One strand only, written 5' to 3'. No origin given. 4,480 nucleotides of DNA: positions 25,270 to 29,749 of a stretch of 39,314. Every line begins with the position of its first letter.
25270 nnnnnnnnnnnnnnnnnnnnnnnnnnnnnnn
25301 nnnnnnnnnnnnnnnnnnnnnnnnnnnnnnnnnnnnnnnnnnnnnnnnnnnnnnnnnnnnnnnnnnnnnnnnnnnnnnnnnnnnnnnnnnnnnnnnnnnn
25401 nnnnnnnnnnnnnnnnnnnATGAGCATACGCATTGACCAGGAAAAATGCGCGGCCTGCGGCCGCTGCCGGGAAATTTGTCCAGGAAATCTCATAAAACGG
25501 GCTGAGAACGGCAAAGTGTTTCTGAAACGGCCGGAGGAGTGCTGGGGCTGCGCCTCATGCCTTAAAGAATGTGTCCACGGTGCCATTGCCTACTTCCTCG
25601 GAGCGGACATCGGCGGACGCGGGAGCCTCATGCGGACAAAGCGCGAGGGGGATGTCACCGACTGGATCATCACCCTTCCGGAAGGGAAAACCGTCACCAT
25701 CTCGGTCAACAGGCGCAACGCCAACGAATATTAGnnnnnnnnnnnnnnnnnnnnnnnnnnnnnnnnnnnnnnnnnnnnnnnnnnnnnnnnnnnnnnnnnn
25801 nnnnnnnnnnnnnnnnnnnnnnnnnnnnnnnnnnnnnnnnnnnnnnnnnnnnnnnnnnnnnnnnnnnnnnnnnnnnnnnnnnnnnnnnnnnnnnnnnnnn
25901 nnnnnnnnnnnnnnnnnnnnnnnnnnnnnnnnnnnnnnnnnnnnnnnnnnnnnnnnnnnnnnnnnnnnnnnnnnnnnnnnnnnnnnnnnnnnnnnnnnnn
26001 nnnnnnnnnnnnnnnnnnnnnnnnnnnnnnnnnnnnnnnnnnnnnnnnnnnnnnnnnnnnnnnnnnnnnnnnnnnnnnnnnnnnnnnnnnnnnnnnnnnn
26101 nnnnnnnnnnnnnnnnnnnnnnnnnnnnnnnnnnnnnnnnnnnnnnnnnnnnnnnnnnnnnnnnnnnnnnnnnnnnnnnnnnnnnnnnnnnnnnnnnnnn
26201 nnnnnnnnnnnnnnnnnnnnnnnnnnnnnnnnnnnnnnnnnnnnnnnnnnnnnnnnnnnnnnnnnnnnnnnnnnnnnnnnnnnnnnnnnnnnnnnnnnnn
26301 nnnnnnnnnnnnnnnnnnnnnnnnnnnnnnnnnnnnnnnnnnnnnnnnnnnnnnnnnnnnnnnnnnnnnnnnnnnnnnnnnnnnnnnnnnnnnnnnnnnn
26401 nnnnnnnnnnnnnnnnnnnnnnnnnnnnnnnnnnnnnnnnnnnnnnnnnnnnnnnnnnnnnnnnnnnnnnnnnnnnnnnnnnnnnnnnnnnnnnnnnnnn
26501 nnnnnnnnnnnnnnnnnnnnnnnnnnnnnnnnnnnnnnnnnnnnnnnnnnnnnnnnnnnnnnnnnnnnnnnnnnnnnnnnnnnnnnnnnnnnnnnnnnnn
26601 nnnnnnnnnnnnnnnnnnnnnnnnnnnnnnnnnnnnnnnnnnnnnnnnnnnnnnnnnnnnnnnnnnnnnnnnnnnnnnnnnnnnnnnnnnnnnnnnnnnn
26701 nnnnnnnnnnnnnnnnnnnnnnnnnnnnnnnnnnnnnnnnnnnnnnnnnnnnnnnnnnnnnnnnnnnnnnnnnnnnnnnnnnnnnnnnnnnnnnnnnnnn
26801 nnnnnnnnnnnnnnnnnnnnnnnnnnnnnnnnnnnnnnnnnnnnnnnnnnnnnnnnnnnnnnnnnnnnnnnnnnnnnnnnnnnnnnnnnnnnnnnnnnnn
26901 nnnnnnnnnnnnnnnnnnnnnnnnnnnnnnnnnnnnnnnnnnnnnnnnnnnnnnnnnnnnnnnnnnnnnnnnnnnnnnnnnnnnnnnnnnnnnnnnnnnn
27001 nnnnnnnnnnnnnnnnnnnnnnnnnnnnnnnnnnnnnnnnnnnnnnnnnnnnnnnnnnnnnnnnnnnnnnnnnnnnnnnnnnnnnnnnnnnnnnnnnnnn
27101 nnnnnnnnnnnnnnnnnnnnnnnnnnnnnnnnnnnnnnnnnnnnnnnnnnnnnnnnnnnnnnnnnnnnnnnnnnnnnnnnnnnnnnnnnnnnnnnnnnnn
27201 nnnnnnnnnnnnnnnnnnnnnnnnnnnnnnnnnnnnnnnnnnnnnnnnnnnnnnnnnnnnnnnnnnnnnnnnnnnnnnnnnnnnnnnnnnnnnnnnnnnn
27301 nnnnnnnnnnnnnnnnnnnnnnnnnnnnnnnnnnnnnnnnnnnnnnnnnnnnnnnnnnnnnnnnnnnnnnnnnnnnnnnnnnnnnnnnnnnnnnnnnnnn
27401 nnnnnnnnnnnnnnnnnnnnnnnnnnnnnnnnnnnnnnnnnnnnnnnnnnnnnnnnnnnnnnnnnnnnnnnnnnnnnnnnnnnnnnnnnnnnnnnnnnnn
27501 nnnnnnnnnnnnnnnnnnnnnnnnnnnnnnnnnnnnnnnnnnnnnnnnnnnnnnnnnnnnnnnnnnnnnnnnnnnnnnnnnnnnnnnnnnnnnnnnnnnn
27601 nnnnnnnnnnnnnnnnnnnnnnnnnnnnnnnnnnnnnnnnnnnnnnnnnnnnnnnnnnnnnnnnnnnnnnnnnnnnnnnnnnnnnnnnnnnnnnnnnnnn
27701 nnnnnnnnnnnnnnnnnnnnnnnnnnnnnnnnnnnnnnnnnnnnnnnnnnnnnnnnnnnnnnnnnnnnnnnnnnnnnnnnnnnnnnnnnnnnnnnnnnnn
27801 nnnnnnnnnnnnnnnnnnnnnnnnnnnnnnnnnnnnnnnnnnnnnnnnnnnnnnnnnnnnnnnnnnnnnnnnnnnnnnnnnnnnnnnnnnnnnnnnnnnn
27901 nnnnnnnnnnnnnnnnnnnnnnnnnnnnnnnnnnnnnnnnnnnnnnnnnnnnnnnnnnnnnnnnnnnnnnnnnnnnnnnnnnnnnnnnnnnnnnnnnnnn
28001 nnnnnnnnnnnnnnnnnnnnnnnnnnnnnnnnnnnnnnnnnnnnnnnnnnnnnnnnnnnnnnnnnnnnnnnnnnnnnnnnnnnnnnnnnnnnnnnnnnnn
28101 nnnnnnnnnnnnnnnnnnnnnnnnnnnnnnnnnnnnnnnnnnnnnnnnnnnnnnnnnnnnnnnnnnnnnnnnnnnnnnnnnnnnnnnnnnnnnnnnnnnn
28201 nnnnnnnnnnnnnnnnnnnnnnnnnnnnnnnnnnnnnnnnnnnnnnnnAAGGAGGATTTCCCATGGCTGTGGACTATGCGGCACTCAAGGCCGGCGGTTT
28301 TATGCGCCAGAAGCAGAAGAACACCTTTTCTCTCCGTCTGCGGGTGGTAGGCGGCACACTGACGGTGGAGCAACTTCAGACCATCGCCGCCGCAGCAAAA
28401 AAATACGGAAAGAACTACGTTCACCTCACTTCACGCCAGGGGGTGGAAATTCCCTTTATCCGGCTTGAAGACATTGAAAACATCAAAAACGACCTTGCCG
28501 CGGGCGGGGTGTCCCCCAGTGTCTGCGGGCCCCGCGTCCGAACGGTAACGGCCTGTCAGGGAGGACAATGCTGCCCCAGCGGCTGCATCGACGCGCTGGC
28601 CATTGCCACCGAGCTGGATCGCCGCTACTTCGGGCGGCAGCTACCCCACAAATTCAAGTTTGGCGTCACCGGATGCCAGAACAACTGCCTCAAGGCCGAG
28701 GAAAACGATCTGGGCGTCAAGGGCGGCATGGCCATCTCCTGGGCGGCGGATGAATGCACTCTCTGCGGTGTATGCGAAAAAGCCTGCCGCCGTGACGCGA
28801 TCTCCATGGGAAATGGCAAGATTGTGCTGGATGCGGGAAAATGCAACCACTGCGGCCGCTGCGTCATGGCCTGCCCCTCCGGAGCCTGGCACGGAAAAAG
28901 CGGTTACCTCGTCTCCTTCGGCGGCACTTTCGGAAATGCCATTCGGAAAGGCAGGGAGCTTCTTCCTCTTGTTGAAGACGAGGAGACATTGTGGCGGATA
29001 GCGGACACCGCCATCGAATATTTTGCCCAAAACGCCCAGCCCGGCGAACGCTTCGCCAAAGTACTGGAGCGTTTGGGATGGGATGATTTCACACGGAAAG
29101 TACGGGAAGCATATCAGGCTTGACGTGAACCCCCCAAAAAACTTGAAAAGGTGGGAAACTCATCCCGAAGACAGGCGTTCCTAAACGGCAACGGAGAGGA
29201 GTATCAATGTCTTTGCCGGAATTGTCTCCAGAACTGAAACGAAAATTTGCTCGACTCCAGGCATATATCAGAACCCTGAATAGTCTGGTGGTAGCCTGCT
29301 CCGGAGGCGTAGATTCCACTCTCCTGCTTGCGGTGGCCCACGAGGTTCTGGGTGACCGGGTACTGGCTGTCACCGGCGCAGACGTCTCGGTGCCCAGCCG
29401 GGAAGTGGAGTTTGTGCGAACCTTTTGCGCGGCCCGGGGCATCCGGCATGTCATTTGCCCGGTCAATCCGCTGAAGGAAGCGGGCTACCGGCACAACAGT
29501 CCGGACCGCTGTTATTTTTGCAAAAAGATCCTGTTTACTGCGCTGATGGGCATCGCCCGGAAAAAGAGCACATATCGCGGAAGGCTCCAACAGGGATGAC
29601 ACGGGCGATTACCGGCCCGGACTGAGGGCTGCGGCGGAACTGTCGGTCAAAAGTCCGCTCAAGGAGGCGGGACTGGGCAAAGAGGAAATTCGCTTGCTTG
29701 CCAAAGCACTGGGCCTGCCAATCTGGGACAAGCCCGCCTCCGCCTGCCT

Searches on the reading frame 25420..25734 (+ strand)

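Call 7: search_protein_families(library=ncbifam, proteins=[window:25420-25734:+])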
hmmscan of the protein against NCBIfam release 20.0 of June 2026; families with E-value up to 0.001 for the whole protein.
window:25420-25734:+ (104 aa): 45 families (the best 25 are shown)
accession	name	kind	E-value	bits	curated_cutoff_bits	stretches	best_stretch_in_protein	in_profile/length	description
TIGR02060.1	aprB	equivalog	9.8e-14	51.4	135.65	1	4-96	4-102/132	adenylyl-sulfate reductase subunit beta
NF040864.1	HgcB_ferredoxin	equivalog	7.4e-12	45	99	1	2-58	8-63/93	mercury methylation ferredoxin HgcB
NF043039.1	HgcAB_like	equivalog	1.9e-10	40.9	285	1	2-56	294-349/350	HgcAB-like fusion protein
NF045874.1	Vhu_polyferre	exception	1.4e-09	37.2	600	1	2-56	190-243/381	F420-non-reducing hydrogenase associated-polyferredoxin VhuB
NF038196.1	ferrodoxin_EFR1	subfamily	8e-09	35.9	75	1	6-58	183-231/242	EFR1 family ferrodoxin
TIGR04395.1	cutC_activ_rSAM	equivalog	4.2e-08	32.8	360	1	5-57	51-104/309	choline TMA-lyase-activating enzyme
NF042909.1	FMH_DH_FwdF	exception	4.5e-08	32.6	375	1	3-58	220-276/336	tungsten-dependent formylmethanofuran dehydrogenase subunit FwdF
TIGR02700.1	flavo_MJ0208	hypoth_equivalog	1.3e-07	31.2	251.35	1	3-58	143-196/234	dihydromethanopterin reductase (acceptor)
NF040770.1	hetero_SS_HdrA2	exception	2.7e-07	29.1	1100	1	2-57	571-624/777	CoB-CoM heterodisulfide reductase HdrA2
TIGR02179.1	PorD_KorD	subfamily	3.8e-07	30.1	60.05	1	5-57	22-73/78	2-oxoacid:acceptor oxidoreductase, delta subunit, pyruvate/2-ketoisovalerate family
NF043069.1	T4HPD_activ_SAM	equivalog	7.1e-07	28.9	425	1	3-58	46-99/299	trans-4-hydroxy-L-proline dehydratase activase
NF040684.1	PorD_Arch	equivalog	1.3e-06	28.4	120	1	5-57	29-80/85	pyruvate synthase subunit PorD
NF038355.1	FDH3_beta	equivalog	1.9e-06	28.1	240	1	2-70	49-115/180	formate dehydrogenase FDH3 subunit beta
TIGR02936.1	fdxN_nitrog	equivalog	5.4e-06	26.4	80.55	0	4-26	17-39/91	ferredoxin III, nif-specific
TIGR03224.1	benzo_boxA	equivalog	9.1e-06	24.8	459.2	1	5-57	7-57/411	benzoyl-CoA 2,3-epoxidase subunit BoxA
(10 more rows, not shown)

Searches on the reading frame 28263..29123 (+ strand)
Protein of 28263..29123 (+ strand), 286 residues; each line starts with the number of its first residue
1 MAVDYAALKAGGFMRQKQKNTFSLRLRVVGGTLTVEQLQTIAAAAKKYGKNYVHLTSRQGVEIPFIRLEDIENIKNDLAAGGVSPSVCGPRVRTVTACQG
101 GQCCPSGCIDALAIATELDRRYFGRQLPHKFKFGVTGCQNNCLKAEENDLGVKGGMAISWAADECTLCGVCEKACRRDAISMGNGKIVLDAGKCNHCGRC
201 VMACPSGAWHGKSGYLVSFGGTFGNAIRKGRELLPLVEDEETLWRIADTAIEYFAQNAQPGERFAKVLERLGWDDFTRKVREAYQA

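Call 7: search_protein_families(library=ncbifam, proteins=[window:28263-29123:+])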
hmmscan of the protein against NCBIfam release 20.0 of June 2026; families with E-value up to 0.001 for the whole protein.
window:28263-29123:+ (286 aa): 46 families (the best 25 are shown)
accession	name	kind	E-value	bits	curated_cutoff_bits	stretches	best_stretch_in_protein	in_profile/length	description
TIGR02912.1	sulfite_red_C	equivalog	1e-41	143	324.1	1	4-280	3-296/314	sulfite reductase subunit C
TIGR02374.1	nitri_red_nirB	equivalog_domain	4.2e-29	101.5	578.35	1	18-153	556-691/794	nitrite reductase large subunit NirB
TIGR02066.1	dsrB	equivalog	2.8e-23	82.5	341.5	1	32-281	40-312/341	dissimilatory-type sulfite reductase subunit beta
NF011565.0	PRK14989.1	subfamily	3e-18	65.3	883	1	17-154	559-697/847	nitrite reductase large subunit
TIGR02064.1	dsrA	equivalog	1.8e-16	60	392.85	1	24-280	84-366/402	dissimilatory-type sulfite reductase subunit alpha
NF007126.0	PRK09567.1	equivalog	5.4e-16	57.9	523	1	12-154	365-507/595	NirA family protein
NF007125.0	PRK09566.1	equivalog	7.1e-16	57.7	594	1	12-155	312-455/513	ferredoxin--nitrite reductase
TIGR02435.1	CobG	equivalog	1.6e-12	47.1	234.8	1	11-151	245-380/388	precorrin-3B synthase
NF058577.1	FdxA_fam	equivalog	6.8e-12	45.4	65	1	162-208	6-52/52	4Fe-4S ferredoxin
NF010029.0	PRK13504.1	equivalog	6e-11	41.4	457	1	17-98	71-157/575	NADPH-dependent assimilatory sulfite reductase hemoprotein subunit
NF043069.1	T4HPD_activ_SAM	equivalog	1.3e-10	41.1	425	1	137-209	26-97/299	trans-4-hydroxy-L-proline dehydratase activase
NF038196.1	ferrodoxin_EFR1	subfamily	2.6e-10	40.8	75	1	160-209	181-229/242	EFR1 family ferrodoxin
TIGR02700.1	flavo_MJ0208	hypoth_equivalog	2.7e-09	36.7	251.35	1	162-212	147-197/234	dihydromethanopterin reductase (acceptor)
TIGR04105.1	FeFe_hydrog_B1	subfamily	9.3e-08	31.2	450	1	163-208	111-158/462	monomeric [FeFe] hydrogenase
TIGR04041.1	activase_YjjW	hypoth_equivalog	1e-07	31.7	250.2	1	162-207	40-85/276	YjjW family glycine radical enzyme activase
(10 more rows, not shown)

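Call 63: search_protein_families(library=pfam, proteins=[window:28263-29123:+], max_evalue=0.001)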
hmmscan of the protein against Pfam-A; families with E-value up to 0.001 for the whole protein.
window:28263-29123:+ (286 aa): 10 families
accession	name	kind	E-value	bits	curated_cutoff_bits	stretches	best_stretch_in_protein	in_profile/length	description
PF01077.27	NIR_SIR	-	4e-28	98.3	27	1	88-283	1-153/158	Nitrite and sulphite reductase 4Fe-4S domain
PF03460.22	NIR_SIR_ferr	-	7.2e-21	74.1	24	1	15-80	2-68/69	Nitrite/Sulfite reductase ferredoxin-like half domain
PF00037.32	Fer4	-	1.6e-11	44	21.1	2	187-208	1-22/24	4Fe-4S binding domain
PF13237.11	Fer4_10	-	6e-09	36.1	25.5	2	162-205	6-53/53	4Fe-4S dicluster domain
PF12838.12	Fer4_7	-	1.8e-08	35.1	27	1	165-208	2-52/52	4Fe-4S dicluster domain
PF12837.12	Fer4_6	-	3.5e-08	33.5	25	1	190-209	5-24/24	4Fe-4S binding domain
PF12797.12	Fer4_2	-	1.6e-07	31.2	24.5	1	186-206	2-22/22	4Fe-4S binding domain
PF13187.11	Fer4_9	-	6.2e-06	26.6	27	1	164-208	1-51/52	4Fe-4S dicluster domain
PF13183.11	Fer4_8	-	0.00034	21.5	27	0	193-207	4-67/68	4Fe-4S dicluster domain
PF13534.11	Fer4_17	-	0.0005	21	22.2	0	193-207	45-59/61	4Fe-4S dicluster domain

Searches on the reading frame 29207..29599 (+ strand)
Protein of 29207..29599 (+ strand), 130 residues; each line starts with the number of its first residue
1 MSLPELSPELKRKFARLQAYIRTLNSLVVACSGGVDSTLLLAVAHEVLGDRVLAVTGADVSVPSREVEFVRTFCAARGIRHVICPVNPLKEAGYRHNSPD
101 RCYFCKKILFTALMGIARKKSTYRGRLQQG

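Call 7: search_protein_families(library=ncbifam, proteins=[window:29207-29599:+])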
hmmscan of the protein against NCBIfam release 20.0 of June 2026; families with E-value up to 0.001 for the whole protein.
window:29207-29599:+ (130 aa): 9 families
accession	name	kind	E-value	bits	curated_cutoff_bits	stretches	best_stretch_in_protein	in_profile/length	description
TIGR00268.2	TIGR00268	equivalog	2.8e-31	108.7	150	1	13-121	2-111/259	ATP-dependent sacrificial sulfur transferase LarE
NF010587.0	PRK13980.1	equivalog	1.5e-06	27.6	255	1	21-92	26-100/267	NAD+ synthase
TIGR00364.1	TIGR00364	equivalog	8.6e-05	22.2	150.3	1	28-92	2-65/201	7-cyano-7-deazaguanine synthase QueC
TIGR02432.1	lysidine_TilS_N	equivalog_domain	0.00016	21.7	93.6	1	27-87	2-67/189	tRNA lysidine(34) synthetase TilS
NF002048.0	PRK00876.1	subfamily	0.0002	20.3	313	1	25-92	38-106/330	NAD(+) synthase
TIGR00552.1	nadE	equivalog_domain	0.00023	20.5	63.65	1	14-91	12-91/251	NAD(+) synthase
NF010588.0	PRK13981.1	equivalog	0.0008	17.9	479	1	24-86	285-348/546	NAD+ synthase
TIGR00884.1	guaA_Cterm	equivalog_domain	0.00091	18.6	338.75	0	20-71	13-63/310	glutamine-hydrolyzing GMP synthase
NF033561.1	macrolact_Ik_Al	subfamily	0.00095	17.9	300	0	25-88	212-278/561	albusnodin/ikarugamycin family macrolactam cyclase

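Call 63: search_protein_families(library=pfam, proteins=[window:29207-29599:+], max_evalue=0.001)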
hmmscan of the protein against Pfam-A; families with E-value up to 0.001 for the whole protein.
window:29207-29599:+ (130 aa): 3 families
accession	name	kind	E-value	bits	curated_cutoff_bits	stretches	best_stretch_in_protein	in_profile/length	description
PF06508.19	QueC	-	6e-05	23.1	22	1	28-92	3-66/210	Queuosine biosynthesis protein QueC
PF02540.23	NAD_synthase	-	9.2e-05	22.1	21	1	23-94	17-89/242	NAD synthase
PF01171.26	ATP_bind_3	-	0.00038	20.7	27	1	27-87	2-67/182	PP-loop family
